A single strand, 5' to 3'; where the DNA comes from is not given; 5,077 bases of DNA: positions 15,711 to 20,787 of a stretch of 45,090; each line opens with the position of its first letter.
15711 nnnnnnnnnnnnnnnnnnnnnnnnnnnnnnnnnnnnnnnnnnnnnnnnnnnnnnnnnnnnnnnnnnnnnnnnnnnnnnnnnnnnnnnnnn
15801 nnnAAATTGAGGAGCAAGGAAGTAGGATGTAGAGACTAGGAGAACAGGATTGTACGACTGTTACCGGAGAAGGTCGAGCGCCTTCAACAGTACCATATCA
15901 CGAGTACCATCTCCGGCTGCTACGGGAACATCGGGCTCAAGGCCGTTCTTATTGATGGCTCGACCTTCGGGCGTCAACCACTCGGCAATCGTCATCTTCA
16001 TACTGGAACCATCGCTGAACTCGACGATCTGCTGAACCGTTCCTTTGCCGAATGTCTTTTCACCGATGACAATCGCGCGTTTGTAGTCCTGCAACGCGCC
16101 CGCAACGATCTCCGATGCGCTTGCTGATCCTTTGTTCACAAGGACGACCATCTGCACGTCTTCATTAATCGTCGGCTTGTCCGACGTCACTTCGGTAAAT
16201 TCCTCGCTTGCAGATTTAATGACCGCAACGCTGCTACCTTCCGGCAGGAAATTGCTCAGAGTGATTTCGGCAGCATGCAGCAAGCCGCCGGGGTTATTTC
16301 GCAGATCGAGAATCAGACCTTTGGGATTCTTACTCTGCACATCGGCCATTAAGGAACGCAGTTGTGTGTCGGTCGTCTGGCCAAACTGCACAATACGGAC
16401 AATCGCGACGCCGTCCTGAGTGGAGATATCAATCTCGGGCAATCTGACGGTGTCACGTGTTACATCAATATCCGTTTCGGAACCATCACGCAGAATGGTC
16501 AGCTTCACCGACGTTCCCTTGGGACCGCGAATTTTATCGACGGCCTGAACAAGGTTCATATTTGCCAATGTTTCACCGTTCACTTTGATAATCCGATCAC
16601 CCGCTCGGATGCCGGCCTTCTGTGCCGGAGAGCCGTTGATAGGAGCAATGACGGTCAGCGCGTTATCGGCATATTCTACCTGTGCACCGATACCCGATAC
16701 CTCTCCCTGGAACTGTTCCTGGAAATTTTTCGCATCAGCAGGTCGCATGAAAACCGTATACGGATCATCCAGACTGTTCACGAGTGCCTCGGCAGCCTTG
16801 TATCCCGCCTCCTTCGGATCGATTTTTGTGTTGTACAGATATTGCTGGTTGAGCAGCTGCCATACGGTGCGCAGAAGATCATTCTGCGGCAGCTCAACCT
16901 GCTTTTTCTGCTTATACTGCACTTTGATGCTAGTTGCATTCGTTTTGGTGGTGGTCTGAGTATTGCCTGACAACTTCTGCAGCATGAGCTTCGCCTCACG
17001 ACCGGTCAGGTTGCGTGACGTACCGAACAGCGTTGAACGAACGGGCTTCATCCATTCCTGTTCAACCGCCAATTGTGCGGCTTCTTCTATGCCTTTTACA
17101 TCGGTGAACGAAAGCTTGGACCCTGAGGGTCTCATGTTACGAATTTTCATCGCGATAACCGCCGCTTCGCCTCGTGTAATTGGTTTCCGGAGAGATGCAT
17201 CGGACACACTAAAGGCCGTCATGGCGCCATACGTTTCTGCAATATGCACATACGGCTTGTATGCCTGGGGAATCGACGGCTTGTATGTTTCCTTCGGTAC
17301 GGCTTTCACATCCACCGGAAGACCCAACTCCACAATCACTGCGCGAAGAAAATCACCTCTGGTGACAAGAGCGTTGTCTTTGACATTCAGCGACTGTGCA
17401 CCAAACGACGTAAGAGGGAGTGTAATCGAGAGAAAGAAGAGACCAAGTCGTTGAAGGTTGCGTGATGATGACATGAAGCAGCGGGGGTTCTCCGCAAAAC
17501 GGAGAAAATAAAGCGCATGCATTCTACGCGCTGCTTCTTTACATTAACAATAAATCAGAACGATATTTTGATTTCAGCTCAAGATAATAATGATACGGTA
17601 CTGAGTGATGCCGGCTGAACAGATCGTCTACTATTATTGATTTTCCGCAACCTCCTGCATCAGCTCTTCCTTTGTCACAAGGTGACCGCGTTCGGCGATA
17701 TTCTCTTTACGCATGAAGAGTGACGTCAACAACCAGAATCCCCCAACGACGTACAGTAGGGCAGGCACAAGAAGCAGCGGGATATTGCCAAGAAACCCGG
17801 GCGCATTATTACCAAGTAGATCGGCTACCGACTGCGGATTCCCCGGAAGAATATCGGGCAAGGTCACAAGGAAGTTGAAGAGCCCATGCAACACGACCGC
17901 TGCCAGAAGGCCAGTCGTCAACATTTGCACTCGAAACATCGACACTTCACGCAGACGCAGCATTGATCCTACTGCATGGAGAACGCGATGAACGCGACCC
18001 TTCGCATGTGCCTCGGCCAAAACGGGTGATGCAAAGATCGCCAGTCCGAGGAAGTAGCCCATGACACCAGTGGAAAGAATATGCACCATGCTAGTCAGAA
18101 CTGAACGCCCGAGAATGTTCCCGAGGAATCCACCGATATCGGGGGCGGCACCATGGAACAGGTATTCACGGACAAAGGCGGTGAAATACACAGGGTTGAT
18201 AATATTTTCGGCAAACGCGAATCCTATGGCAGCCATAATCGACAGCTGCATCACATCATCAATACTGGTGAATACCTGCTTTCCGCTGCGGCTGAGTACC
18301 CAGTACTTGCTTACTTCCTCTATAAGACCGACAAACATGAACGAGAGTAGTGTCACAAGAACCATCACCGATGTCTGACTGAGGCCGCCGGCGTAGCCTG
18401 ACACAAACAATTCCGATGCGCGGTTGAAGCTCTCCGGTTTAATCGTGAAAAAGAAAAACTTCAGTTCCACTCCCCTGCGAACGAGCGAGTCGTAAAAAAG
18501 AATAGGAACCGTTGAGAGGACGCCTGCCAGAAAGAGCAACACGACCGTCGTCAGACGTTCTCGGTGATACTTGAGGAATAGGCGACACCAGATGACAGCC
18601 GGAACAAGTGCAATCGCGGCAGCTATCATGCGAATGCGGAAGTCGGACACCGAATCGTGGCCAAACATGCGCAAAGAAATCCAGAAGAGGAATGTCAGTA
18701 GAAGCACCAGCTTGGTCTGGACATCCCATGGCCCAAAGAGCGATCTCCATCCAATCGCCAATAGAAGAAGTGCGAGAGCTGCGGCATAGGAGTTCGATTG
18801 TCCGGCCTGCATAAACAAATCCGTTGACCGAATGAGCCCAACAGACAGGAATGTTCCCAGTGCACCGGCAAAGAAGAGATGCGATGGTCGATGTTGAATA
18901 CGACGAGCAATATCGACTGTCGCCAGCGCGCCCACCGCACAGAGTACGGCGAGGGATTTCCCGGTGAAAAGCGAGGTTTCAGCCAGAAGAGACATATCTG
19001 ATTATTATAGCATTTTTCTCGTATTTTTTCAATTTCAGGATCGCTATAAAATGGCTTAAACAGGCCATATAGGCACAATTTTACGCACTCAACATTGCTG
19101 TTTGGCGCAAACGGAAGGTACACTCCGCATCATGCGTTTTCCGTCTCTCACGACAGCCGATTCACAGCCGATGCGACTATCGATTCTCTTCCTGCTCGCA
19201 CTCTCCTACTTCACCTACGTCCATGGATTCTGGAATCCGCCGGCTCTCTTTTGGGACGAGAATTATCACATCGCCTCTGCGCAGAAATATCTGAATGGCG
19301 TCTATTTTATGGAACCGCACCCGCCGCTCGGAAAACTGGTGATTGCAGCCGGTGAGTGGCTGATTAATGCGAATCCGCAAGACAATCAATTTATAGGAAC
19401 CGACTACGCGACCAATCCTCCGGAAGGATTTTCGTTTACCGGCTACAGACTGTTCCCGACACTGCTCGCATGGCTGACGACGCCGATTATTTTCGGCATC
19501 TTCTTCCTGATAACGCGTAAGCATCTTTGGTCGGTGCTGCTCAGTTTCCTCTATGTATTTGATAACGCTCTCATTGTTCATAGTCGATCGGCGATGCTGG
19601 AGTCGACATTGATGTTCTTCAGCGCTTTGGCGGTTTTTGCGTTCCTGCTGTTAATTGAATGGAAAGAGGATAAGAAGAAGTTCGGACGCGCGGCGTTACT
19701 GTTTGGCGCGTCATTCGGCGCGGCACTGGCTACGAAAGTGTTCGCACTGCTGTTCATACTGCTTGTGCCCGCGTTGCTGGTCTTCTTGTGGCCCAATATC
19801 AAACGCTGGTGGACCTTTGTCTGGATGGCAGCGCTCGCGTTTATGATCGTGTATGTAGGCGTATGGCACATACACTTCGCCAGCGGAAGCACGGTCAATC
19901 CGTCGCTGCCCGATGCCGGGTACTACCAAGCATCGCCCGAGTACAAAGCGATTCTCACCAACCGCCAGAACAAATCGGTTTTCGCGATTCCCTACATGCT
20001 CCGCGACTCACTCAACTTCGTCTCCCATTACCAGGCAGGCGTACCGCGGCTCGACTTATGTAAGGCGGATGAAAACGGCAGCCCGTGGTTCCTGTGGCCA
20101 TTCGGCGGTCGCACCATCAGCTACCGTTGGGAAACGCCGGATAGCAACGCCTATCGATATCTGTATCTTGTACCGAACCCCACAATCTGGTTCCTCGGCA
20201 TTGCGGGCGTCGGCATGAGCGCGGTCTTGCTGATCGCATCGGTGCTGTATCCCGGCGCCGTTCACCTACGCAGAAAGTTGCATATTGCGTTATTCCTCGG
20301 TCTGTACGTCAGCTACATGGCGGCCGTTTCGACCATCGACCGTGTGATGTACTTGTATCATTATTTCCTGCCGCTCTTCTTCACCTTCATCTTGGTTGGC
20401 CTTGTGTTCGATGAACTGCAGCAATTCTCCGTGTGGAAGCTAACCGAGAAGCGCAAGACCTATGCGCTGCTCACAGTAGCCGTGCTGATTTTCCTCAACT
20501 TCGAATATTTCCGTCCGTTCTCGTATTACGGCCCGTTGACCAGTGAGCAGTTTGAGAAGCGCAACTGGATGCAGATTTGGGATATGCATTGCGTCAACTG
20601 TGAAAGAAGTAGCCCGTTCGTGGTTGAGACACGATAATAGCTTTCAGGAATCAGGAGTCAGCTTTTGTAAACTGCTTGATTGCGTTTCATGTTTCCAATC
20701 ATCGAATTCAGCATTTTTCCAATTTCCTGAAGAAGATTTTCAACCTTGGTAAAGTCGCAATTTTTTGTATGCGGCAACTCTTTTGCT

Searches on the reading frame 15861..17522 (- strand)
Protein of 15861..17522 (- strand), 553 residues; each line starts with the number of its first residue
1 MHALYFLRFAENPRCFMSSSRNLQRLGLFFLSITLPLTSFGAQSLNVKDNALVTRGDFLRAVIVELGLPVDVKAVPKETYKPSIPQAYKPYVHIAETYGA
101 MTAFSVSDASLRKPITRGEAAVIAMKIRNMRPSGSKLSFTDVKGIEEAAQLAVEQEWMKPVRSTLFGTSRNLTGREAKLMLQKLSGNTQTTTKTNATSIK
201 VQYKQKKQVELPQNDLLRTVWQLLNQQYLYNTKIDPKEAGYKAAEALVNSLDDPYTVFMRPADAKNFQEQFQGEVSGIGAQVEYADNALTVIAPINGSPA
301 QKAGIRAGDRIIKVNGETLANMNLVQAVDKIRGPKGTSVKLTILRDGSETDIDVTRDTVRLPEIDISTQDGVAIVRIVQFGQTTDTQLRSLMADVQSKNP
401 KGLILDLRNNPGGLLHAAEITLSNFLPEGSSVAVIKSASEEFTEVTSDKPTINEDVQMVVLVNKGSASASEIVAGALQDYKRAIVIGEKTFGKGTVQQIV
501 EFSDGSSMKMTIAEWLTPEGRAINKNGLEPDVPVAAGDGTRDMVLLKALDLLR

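Call 62: search_protein_families(library=pfam, proteins=[window:15861-17522:-], max_evalue=0.00001)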
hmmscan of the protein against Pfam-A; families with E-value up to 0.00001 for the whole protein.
window:15861-17522:- (553 aa): 4 families
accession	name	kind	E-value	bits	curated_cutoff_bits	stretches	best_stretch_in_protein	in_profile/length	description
PF03572.23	Peptidase_S41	-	4.2e-52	176.5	24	1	372-534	2-165/165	Peptidase family S41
PF00595.29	PDZ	-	1e-14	55.1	23.2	1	274-344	8-81/81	PDZ domain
PF17820.7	PDZ_6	-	1.6e-14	53.8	27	1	293-345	4-54/54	PDZ domain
PF13180.12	PDZ_2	-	5.3e-12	46.3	27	1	277-354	2-78/80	PDZ domain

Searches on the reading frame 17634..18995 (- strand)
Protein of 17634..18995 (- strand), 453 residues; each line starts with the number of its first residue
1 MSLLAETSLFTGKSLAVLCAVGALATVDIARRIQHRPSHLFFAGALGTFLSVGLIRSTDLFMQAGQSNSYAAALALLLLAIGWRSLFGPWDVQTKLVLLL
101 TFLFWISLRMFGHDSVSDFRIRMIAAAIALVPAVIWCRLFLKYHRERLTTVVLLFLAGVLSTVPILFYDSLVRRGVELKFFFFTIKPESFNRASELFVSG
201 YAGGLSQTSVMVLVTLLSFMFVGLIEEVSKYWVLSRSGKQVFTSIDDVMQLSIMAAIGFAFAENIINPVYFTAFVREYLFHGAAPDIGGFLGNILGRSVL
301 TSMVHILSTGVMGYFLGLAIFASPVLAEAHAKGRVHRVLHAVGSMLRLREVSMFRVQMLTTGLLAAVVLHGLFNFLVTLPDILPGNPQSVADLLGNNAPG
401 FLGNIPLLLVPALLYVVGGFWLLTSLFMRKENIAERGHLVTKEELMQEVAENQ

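Call 62: search_protein_families(library=pfam, proteins=[window:17634-18995:-], max_evalue=0.00001)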
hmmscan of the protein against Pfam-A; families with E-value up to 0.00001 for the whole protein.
window:17634-18995:- (453 aa): 1 family
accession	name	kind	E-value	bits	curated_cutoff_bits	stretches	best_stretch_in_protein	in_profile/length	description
PF13367.11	PrsW-protease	-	4.8e-15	56.1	23.5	1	151-379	6-176/196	PrsW family intramembrane metalloprotease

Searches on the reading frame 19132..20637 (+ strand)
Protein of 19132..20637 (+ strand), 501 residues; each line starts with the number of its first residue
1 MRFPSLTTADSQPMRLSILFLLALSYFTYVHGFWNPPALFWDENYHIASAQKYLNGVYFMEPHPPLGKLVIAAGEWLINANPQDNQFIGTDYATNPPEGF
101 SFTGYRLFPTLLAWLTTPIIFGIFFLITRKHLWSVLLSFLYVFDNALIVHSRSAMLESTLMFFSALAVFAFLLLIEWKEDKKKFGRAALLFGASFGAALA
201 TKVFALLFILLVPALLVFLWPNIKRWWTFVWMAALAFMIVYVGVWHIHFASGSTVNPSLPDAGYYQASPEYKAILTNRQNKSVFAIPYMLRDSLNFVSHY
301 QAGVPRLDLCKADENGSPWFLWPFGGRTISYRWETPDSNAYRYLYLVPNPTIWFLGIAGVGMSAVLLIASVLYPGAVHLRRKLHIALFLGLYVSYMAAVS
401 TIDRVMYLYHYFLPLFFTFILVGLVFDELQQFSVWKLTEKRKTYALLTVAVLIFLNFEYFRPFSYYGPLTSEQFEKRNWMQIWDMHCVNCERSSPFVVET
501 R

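Call 62: search_protein_families(library=pfam, proteins=[window:19132-20637:+], max_evalue=0.00001)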
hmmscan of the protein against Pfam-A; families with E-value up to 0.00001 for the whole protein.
window:19132-20637:+ (501 aa): 2 families
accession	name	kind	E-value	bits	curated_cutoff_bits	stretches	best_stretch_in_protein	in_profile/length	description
PF02366.24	PMT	-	1.1e-29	104.2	22.7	1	21-245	3-231/245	Dolichyl-phosphate-mannose-protein mannosyltransferase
PF16192.10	PMT_4TMC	-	1.6e-17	64.1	32.4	1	312-483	22-202/202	C-terminal four TMM region of protein-O-mannosyltransferase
